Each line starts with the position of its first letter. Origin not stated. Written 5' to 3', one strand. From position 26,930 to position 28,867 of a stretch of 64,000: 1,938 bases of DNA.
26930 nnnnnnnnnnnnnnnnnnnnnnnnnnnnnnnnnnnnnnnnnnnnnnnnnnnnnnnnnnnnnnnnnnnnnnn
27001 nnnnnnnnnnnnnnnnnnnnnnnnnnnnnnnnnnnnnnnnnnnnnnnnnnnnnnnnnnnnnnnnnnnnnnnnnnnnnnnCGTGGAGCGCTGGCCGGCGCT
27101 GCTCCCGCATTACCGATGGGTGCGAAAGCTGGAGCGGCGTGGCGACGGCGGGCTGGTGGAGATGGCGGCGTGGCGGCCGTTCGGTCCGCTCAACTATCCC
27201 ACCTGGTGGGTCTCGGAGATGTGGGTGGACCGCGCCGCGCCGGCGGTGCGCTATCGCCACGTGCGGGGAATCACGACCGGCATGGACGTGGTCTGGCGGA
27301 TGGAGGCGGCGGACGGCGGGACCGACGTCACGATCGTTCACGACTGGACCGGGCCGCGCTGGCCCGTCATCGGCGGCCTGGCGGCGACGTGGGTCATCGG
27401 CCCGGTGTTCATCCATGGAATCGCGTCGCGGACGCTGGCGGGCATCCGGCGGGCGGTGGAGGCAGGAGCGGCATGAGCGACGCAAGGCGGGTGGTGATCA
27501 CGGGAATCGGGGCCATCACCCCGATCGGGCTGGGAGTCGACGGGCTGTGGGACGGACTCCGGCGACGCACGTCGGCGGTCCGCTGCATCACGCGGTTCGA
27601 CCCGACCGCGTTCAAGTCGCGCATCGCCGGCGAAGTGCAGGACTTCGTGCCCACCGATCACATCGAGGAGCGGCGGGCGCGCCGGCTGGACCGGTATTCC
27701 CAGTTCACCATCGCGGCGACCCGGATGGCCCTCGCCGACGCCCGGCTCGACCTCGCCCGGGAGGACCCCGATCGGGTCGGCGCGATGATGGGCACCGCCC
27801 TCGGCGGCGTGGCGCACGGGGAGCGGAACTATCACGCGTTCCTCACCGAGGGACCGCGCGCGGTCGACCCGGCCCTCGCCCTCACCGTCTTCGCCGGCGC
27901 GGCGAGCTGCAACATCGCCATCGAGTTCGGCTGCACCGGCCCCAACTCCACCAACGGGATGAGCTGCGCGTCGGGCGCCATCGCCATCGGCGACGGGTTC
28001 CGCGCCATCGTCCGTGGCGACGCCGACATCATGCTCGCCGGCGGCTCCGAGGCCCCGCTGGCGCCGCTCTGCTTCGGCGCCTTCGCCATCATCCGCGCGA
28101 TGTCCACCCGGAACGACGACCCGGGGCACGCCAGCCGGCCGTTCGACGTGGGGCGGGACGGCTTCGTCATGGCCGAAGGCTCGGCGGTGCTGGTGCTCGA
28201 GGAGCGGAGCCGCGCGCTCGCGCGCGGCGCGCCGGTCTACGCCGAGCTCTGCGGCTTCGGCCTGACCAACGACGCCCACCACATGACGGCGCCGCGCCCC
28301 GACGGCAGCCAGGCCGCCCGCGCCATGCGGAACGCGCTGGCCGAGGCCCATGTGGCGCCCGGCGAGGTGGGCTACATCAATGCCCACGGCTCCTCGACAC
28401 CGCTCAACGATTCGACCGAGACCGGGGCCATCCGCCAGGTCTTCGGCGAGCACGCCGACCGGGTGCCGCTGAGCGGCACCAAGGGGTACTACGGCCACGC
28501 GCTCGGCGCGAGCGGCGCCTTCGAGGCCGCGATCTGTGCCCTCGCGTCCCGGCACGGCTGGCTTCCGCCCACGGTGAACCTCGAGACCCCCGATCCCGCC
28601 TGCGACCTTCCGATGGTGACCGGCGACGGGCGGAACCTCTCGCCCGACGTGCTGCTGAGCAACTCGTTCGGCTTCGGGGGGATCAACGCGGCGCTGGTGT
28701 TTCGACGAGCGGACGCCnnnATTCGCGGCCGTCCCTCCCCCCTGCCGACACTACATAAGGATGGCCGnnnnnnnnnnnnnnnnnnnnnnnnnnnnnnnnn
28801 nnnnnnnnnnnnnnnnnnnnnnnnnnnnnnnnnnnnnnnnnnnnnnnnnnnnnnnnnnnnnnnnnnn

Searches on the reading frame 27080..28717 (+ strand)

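Call 55: search_protein_families(library=pfam, proteins=[window:27080-28717:+], max_evalue=0.00001)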
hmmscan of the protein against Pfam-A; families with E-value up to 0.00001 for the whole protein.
window:27080-28717:+ (546 aa): 2 families
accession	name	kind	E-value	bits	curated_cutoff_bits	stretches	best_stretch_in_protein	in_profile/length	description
PF00109.32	ketoacyl-synt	-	1.6e-46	159.4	20.8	1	136-379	2-252/252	Beta-ketoacyl synthase, N-terminal domain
PF02801.28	Ketoacyl-synt_C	-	1.5e-36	125.4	20.8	1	387-502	1-119/119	Beta-ketoacyl synthase, C-terminal domain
